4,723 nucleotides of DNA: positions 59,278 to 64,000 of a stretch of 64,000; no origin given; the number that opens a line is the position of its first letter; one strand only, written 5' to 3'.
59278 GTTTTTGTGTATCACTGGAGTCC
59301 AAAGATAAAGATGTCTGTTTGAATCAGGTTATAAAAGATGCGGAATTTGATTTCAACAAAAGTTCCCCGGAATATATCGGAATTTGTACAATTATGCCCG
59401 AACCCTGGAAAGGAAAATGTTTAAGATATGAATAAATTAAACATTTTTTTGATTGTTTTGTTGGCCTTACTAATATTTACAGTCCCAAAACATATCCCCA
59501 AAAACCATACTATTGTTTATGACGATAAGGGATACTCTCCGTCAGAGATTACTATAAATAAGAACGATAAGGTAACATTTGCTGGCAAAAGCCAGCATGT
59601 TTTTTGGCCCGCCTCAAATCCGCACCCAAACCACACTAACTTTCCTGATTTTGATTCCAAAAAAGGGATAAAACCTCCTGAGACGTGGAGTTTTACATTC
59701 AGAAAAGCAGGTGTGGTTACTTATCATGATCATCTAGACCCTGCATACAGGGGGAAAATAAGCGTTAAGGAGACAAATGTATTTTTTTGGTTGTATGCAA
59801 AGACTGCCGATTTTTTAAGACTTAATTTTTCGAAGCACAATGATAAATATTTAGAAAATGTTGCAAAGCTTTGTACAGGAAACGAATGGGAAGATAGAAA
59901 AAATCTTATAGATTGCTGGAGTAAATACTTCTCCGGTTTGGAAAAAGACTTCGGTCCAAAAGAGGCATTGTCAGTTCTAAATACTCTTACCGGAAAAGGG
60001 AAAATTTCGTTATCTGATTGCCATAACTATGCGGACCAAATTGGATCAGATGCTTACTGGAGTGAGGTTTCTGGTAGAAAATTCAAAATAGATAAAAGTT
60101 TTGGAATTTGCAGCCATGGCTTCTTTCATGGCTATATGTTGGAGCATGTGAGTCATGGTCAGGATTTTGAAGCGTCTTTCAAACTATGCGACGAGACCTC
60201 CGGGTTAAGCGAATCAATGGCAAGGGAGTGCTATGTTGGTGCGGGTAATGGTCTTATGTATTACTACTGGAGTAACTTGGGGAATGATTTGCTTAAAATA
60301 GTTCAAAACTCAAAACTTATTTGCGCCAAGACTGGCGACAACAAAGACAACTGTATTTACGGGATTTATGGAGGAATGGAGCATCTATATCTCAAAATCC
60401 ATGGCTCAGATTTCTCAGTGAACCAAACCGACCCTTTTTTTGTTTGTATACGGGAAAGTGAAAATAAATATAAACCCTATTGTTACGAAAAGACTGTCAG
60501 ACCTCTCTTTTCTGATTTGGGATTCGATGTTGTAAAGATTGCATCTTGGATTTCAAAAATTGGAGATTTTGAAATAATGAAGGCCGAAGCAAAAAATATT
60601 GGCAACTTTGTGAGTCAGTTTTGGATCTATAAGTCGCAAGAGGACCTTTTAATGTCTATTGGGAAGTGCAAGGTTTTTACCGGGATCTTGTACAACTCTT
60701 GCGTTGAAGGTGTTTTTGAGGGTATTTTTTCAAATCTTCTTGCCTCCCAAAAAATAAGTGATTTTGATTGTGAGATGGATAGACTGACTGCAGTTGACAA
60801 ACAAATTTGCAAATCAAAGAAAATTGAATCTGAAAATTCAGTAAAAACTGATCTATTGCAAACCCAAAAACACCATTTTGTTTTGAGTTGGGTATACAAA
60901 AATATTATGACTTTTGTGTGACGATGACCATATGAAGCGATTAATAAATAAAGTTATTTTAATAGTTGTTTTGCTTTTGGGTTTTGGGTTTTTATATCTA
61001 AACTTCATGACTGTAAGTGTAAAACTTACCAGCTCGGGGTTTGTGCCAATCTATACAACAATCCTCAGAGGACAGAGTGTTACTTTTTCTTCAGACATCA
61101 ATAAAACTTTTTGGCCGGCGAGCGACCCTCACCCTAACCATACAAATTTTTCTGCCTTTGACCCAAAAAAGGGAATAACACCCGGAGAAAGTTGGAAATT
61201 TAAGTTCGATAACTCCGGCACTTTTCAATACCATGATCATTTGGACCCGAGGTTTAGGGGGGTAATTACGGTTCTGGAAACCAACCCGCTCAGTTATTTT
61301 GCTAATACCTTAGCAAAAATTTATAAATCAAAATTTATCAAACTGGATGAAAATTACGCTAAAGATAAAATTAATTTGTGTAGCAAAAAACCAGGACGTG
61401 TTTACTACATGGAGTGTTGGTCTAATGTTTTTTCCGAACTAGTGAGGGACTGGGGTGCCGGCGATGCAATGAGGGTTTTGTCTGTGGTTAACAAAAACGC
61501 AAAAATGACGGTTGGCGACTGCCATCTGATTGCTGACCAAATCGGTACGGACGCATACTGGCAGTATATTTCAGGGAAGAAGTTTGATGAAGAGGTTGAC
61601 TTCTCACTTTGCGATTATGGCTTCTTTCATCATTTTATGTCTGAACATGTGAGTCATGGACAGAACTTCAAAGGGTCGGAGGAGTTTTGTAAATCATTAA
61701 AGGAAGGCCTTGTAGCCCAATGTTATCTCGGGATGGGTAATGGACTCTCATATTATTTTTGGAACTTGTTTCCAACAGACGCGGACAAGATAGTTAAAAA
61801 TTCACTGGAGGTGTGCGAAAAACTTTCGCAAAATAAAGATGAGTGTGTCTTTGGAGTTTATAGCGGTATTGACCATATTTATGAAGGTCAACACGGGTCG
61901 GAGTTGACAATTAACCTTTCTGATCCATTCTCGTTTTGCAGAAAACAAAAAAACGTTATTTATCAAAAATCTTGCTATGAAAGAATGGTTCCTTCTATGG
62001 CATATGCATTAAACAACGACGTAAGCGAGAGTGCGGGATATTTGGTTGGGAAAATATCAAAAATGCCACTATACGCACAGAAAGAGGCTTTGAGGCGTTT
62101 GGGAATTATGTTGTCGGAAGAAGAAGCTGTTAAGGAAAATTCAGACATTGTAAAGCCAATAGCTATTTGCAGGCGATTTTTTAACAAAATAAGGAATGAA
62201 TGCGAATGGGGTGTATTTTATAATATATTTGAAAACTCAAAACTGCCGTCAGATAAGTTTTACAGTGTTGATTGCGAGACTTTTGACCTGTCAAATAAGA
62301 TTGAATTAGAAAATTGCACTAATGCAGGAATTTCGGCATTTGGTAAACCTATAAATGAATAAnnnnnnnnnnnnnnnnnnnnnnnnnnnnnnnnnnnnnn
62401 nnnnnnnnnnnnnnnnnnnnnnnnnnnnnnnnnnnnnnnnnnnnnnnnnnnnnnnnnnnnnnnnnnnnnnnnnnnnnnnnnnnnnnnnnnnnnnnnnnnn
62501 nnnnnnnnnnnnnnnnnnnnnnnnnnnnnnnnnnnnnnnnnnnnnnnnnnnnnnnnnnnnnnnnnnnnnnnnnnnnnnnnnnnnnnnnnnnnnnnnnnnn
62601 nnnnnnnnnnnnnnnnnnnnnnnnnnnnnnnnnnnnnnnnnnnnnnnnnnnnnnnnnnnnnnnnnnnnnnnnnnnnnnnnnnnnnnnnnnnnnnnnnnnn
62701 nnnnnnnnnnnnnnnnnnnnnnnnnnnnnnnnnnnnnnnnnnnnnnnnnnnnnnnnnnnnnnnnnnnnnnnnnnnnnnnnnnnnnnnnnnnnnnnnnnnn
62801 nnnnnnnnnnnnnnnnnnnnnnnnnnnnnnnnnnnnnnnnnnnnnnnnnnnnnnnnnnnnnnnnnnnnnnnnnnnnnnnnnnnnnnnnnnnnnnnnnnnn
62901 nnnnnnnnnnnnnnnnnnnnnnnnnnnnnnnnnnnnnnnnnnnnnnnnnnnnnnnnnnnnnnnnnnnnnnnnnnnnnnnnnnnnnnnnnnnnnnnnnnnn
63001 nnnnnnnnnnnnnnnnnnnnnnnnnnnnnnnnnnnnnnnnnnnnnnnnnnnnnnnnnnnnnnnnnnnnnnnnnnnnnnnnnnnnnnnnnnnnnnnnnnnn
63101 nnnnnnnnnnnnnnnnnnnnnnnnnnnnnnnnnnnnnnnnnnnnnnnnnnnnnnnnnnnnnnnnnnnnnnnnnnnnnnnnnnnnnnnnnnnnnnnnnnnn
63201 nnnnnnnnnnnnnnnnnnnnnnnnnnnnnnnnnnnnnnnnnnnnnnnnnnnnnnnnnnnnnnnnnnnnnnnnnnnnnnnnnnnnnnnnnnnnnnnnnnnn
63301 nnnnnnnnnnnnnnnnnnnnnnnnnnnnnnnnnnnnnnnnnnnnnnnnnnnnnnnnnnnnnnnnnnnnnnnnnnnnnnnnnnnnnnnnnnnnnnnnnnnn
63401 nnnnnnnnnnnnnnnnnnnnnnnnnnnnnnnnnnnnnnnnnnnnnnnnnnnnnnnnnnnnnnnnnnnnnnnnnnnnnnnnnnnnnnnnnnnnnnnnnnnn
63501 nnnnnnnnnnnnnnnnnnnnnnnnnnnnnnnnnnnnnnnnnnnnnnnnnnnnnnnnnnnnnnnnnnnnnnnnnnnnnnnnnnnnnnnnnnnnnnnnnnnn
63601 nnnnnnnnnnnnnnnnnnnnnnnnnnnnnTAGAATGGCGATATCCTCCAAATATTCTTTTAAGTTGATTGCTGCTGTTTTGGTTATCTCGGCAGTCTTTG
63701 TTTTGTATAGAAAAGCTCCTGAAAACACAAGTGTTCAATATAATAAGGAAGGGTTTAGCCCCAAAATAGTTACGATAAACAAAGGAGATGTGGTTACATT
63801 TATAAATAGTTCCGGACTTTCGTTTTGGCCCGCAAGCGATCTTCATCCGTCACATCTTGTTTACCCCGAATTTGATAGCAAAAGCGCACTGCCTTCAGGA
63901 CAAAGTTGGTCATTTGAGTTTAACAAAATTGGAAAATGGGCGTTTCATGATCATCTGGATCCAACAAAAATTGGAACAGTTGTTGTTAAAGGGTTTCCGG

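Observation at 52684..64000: Tandem, translationally coupled array of at least nine paralogous secreted Cys/His-rich repeat proteins, near a VKOR gene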

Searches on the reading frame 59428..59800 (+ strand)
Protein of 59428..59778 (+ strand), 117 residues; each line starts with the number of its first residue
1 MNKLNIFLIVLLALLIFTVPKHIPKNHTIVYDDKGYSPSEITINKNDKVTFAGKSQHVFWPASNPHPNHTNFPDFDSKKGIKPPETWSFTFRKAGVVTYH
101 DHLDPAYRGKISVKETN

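Call 40: search_solved_structures(query=window:59428-59778:+, max_evalue=10, show_alignments=3)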
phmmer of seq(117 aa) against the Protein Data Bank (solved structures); distinct sequences matched with E-value up to 10: 24.
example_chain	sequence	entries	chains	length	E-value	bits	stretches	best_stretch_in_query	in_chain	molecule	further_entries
8iuf_AL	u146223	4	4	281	0.023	18.1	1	58-79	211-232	NDUFA12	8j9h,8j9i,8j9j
1sfd_A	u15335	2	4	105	0.16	15.3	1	81-113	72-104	Amicyanin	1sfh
1sf3_A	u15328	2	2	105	0.22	14.9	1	81-113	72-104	Amicyanin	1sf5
4p5r_A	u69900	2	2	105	0.26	14.6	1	81-113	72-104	Amicyanin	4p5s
2qdv_A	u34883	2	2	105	0.39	14.1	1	81-113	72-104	Amicyanin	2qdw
7xgv_A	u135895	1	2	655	0.39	14.1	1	17-67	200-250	Lgt2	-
7xgx_A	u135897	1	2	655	0.4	14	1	17-67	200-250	Lgt2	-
1mda_A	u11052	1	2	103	0.4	14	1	81-113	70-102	AMICYANIN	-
3ie9_A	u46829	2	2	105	0.42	14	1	81-113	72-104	Amicyanin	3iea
1aac_A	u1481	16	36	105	0.42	14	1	81-113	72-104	AMICYANIN | PROTEIN (AMICYANIN)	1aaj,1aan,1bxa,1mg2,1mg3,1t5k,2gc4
2idt_A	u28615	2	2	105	0.42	14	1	81-113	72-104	Amicyanin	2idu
2gb2_A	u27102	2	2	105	0.57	13.5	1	81-113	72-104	Amicyanin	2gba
2idq_A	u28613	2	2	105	0.58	13.5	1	81-113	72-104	Amicyanin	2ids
9ih7_A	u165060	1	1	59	0.58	13.5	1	29-62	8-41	Spectrin alpha chain, non-erythrocytic 1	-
3rym_A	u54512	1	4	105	0.58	13.5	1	81-113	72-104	Amicyanin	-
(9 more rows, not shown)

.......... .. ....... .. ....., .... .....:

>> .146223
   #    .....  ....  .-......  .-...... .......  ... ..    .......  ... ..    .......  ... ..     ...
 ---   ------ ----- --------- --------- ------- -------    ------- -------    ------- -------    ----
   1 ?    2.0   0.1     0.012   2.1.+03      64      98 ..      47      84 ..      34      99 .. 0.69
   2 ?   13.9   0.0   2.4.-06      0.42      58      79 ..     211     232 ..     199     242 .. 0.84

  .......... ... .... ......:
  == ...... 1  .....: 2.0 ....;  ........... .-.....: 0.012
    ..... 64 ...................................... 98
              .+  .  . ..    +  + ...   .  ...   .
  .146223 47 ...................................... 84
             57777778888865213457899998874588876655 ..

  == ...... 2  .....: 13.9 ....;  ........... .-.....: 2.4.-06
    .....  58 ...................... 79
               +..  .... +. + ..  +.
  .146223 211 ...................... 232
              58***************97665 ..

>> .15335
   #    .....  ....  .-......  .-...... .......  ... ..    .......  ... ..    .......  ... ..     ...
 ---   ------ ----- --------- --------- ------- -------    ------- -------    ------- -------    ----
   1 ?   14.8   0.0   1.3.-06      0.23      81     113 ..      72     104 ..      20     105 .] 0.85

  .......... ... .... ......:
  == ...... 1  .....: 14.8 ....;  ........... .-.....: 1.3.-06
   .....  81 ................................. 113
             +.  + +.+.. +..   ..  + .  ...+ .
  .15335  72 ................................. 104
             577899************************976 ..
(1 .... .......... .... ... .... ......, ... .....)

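Call 102: search_protein_families(library=ncbifam, proteins=[window:59428-59800:+], max_evalue=0.1)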
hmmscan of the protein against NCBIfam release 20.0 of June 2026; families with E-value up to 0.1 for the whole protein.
window:59428-59800:+ (124 aa): 1 family
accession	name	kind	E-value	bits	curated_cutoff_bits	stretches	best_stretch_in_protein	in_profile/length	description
TIGR02656.1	cyanin_plasto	equivalog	0.028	14.8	87.85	1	35-100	13-83/99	plastocyanin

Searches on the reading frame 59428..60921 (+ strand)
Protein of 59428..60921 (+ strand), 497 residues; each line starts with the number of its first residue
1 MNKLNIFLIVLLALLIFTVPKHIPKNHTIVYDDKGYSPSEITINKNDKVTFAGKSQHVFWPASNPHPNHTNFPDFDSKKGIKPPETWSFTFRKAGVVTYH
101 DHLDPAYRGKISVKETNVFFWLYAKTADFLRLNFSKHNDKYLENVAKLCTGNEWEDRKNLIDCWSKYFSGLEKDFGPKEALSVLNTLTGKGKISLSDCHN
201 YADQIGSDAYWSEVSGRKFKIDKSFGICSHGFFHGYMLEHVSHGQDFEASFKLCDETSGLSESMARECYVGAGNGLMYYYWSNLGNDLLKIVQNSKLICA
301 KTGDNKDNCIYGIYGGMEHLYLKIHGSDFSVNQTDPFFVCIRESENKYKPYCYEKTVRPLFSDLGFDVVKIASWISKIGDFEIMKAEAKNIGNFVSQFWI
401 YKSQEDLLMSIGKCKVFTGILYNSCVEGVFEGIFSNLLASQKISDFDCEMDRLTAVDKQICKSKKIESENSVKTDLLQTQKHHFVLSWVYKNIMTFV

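Call 3: search_protein_families(library=pfam, proteins=[window:59428-60921:+], max_evalue=1)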
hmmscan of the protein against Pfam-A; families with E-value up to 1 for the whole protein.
window:59428-60921:+ (497 aa): 1 family
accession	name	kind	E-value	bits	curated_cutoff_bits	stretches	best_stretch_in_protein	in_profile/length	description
PF13473.12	Cupredoxin_1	-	8.2e-06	26.2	27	1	9-112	5-103/104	Cupredoxin-like domain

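Call 6: search_protein_families(library=ncbifam, proteins=[window:59428-60921:+], max_evalue=1)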
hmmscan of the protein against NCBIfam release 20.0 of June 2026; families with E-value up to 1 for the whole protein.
window:59428-60921:+ (497 aa): 0 families

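Call 77: list_cluster_members(proteins=[P0001, window:59428-60921:+, window:49575-50003:-, window:52684-53910:+])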
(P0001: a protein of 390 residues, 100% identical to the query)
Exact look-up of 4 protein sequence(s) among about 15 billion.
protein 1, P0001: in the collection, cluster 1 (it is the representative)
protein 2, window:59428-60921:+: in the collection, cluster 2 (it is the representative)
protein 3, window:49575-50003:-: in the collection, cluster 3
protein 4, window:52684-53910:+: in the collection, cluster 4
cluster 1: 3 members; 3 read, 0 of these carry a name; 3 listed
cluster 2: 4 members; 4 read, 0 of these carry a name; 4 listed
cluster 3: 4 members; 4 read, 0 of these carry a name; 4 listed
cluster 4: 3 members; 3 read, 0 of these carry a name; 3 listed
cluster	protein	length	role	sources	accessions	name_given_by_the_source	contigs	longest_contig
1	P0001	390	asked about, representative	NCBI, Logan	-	-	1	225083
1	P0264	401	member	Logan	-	-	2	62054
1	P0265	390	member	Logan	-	-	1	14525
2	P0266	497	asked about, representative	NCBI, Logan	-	-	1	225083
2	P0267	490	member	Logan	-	-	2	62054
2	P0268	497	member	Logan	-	-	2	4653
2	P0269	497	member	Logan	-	-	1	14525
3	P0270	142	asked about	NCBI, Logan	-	-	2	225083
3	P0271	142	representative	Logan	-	-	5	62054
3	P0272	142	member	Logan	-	-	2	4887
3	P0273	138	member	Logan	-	-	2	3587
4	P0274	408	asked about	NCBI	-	-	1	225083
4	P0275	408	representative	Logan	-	-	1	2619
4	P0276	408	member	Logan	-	-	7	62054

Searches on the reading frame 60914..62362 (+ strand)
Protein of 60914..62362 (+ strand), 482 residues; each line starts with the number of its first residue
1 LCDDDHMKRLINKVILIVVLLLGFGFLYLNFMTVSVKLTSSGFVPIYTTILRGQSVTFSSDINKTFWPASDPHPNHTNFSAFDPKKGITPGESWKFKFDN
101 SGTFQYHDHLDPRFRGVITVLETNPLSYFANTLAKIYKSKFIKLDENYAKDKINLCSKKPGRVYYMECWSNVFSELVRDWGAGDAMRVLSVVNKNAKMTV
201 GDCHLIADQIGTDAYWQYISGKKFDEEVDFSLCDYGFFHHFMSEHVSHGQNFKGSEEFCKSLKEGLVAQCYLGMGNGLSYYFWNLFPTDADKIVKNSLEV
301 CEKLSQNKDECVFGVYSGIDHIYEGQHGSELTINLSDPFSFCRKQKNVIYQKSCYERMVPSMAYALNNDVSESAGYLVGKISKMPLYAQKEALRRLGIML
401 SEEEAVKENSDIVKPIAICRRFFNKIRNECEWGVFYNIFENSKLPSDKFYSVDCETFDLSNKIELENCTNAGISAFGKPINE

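Call 3: search_protein_families(library=pfam, proteins=[window:60914-62362:+], max_evalue=1)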
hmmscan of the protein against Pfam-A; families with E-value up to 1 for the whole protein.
window:60914-62362:+ (482 aa): 2 families
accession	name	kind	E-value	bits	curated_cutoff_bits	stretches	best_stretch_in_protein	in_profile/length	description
PF13473.12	Cupredoxin_1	-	0.0018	18.7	27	1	33-120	22-104/104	Cupredoxin-like domain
PF07732.21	Cu-oxidase_3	-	0.068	13.7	21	1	84-117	71-108/119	Multicopper oxidase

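Call 6: search_protein_families(library=ncbifam, proteins=[window:60914-62362:+], max_evalue=1)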
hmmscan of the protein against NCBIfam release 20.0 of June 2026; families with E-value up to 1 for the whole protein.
window:60914-62362:+ (482 aa): 0 families

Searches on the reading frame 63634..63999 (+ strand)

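Call 3: search_protein_families(library=pfam, proteins=[window:63634-63999:+], max_evalue=1)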
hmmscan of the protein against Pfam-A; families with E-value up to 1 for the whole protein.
window:63634-63999:+ (122 aa): 2 families
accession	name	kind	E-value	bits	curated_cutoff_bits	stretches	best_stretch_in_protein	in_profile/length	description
PF13473.12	Cupredoxin_1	-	1.1e-05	25.8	27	1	26-118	17-104/104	Cupredoxin-like domain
PF00127.26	Copper-bind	-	0.17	12.8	21.2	1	33-63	6-36/99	Copper binding proteins, plastocyanin/azurin family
